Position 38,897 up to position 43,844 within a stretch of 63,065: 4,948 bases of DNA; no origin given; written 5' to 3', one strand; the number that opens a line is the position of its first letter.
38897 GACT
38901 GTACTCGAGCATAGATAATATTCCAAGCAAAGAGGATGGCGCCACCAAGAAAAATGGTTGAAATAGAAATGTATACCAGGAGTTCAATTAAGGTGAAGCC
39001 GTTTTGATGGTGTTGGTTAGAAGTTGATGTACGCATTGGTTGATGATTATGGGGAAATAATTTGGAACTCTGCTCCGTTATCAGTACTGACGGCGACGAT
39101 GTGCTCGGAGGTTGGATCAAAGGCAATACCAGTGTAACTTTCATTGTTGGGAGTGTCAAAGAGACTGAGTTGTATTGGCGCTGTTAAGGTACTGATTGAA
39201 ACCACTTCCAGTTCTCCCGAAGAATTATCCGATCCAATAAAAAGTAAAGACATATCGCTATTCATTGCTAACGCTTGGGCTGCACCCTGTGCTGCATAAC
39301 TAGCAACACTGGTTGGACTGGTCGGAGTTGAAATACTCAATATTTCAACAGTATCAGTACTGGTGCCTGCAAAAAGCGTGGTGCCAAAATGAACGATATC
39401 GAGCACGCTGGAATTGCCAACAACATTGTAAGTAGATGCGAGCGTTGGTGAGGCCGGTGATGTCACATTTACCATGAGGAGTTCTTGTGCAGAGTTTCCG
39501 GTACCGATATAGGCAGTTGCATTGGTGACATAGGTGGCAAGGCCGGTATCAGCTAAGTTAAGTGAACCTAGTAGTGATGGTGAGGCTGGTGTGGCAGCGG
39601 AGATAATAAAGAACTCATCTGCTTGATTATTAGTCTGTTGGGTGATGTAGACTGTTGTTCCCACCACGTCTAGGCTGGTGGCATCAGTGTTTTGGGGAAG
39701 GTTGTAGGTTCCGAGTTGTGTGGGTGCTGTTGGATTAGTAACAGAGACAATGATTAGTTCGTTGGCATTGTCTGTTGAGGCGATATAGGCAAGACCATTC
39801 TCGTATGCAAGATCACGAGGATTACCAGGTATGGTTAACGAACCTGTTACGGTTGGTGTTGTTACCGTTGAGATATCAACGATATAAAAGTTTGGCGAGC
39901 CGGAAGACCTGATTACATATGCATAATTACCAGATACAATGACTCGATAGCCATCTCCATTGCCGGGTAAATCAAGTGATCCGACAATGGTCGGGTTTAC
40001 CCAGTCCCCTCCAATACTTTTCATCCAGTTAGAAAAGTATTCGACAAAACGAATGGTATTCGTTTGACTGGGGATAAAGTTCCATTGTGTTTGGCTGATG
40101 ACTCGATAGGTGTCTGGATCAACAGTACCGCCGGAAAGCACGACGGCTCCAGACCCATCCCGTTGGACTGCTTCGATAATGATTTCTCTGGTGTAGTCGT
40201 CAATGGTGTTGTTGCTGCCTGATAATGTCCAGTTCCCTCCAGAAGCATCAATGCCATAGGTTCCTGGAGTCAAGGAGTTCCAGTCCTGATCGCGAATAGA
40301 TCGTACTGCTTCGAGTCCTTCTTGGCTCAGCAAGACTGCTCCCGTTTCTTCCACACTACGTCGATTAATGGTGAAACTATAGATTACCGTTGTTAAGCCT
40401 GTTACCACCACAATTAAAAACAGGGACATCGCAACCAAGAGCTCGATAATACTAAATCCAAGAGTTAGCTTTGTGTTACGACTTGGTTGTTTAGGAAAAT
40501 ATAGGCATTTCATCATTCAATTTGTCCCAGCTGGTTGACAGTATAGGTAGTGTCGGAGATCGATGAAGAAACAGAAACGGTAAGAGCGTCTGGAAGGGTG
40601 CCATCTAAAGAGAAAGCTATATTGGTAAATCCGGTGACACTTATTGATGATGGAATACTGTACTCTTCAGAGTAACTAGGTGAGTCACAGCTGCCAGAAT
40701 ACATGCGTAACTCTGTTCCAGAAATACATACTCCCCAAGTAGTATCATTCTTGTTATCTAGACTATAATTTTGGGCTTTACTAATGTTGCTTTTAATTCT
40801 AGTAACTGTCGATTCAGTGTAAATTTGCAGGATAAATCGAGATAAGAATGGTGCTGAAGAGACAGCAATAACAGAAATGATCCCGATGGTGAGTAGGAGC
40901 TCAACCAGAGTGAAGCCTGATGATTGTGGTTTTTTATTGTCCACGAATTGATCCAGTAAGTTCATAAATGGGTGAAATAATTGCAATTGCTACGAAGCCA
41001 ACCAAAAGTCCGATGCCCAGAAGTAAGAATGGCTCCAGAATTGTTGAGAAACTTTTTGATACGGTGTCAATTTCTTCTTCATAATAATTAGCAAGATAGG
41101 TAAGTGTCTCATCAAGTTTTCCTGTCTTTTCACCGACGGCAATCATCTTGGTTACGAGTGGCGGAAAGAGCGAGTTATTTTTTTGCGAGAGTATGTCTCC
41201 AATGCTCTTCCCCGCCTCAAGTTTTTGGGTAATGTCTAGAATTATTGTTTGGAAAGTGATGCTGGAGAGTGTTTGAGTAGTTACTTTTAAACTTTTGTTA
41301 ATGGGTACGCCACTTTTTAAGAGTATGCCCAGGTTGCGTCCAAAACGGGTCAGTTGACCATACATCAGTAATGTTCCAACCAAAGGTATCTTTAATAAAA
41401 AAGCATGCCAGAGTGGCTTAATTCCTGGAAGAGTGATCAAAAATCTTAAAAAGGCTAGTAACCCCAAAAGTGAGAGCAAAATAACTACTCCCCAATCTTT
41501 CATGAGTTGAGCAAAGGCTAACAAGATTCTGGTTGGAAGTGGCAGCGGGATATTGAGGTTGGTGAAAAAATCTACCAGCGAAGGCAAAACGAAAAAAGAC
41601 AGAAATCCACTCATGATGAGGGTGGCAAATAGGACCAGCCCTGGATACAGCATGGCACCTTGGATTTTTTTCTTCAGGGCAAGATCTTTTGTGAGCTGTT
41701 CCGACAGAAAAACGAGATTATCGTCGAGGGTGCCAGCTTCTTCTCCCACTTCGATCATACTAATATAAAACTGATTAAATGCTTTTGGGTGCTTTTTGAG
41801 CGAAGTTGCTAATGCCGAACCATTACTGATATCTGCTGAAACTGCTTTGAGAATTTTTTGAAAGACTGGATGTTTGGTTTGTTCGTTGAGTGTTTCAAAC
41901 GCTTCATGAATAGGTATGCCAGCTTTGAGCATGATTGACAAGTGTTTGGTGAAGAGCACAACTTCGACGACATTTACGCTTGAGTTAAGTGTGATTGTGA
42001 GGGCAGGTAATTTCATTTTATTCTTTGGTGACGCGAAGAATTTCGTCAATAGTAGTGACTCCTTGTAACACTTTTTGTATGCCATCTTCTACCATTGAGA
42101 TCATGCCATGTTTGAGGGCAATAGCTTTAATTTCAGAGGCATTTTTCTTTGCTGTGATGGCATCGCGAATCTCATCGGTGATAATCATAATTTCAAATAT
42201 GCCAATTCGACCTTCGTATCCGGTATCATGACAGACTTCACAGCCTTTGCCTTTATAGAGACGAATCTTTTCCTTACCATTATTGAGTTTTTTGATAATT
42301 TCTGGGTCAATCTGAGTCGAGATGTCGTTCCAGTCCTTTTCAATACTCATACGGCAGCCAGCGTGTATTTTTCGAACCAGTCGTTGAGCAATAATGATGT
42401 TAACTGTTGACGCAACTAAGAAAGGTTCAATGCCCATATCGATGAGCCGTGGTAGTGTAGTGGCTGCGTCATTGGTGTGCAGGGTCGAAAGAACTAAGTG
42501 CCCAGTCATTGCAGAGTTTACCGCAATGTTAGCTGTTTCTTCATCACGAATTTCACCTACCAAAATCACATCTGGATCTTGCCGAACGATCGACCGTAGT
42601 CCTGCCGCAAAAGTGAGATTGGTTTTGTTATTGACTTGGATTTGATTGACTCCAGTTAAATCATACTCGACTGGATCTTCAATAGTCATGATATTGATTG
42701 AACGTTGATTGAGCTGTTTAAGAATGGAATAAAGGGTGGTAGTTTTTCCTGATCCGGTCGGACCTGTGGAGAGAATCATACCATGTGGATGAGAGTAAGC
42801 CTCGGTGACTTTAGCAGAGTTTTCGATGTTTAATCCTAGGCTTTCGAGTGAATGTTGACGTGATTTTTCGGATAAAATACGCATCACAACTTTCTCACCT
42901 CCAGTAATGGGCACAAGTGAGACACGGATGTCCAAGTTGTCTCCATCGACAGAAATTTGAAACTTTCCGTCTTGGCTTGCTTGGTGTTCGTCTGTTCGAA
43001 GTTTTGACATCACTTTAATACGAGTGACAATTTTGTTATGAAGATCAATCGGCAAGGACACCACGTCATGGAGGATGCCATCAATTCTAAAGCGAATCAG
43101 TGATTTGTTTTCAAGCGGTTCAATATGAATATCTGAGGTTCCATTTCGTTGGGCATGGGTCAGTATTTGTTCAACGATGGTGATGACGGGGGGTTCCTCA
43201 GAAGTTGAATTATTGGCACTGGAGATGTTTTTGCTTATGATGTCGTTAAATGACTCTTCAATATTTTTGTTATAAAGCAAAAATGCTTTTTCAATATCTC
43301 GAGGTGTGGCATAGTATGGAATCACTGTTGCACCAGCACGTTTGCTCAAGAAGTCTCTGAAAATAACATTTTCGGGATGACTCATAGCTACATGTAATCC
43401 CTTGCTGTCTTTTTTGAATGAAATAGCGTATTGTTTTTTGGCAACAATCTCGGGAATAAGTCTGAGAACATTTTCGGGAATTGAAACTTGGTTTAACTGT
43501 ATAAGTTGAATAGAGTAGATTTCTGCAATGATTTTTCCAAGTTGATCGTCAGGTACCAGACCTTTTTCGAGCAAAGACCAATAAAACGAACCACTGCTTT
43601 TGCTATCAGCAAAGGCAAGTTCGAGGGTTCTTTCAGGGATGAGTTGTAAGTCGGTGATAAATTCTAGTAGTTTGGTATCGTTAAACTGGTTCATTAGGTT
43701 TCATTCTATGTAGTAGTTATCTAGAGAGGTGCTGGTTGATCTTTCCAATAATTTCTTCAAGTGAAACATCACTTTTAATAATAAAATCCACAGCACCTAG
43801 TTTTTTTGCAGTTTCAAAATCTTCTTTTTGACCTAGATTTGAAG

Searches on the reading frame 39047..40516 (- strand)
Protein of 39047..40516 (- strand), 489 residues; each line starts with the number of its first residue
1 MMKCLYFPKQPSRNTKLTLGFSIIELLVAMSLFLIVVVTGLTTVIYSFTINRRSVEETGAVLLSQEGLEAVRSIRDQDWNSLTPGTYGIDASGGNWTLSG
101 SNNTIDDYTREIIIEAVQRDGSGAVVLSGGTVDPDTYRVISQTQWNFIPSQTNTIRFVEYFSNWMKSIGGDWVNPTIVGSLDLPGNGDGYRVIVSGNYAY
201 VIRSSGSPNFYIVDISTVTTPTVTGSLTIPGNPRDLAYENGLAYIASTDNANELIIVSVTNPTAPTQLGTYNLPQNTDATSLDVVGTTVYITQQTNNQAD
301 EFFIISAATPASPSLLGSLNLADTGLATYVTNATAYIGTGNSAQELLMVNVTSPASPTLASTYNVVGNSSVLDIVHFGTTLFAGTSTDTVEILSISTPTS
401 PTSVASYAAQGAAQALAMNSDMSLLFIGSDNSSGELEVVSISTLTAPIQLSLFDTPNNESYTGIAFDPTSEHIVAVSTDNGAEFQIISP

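Call 70: search_protein_families(library=pfam, proteins=[window:39047-40516:-], max_evalue=0.0001)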
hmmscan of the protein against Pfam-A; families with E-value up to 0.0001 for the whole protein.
window:39047-40516:- (489 aa): 2 families
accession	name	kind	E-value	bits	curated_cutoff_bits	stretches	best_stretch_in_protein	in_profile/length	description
PF08309.17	LVIVD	-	3.4e-13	49.1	20.2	1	187-226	2-39/42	LVIVD repeat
PF09826.15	Beta_propel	-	7e-05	22.3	22.4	0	197-231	316-350/495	Beta propeller domain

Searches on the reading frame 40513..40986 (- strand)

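Call 70: search_protein_families(library=pfam, proteins=[window:40513-40986:-], max_evalue=0.0001)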
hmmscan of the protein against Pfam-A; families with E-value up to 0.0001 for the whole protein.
window:40513-40986:- (157 aa): 1 family
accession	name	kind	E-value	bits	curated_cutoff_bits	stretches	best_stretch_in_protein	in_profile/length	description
PF07963.17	N_methyl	-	5.3e-06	26.2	21.2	1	22-43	4-25/27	Prokaryotic N-terminal methylation motif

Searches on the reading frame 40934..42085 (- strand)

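Call 70: search_protein_families(library=pfam, proteins=[window:40934-42085:-], max_evalue=0.0001)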
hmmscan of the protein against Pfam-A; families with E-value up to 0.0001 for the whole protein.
window:40934-42085:- (383 aa): 1 family
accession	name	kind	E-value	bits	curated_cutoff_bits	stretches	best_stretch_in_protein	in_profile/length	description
PF00482.28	T2SSF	-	5.3e-58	194.9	25.2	2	45-168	1-125/125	Type II secretion system (T2SS), protein F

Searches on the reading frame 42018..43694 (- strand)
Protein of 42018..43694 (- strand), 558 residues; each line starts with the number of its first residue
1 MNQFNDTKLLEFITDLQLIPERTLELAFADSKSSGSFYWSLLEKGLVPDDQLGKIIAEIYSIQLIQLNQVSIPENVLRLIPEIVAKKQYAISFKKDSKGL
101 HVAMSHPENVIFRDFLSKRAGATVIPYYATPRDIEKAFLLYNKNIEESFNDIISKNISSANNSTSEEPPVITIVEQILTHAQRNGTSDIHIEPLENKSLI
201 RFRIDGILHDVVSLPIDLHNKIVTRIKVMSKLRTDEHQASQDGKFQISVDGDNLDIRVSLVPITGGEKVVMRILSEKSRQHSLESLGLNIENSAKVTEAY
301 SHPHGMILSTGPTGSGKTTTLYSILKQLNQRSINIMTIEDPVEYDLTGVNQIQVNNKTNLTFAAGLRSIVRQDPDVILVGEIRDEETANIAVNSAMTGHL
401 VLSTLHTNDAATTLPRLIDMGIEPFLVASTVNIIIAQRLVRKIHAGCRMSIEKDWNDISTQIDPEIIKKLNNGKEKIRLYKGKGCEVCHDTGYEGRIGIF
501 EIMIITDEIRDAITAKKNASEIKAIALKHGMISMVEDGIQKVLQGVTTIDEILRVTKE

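Call 70: search_protein_families(library=pfam, proteins=[window:42018-43694:-], max_evalue=0.0001)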
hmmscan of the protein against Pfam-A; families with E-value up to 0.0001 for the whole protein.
window:42018-43694:- (558 aa): 3 families
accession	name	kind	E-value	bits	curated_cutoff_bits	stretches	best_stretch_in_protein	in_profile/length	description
PF00437.27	T2SSE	-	3.2e-128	428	24.9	1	166-554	4-370/370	Type II/IV secretion system protein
PF05157.20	MshEN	-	4.7e-09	36.6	23.1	1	60-138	1-80/90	MshEN domain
PF20720.3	nSTAND3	-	6.8e-05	23.1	27.2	0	303-343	16-56/155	Novel STAND NTPase 3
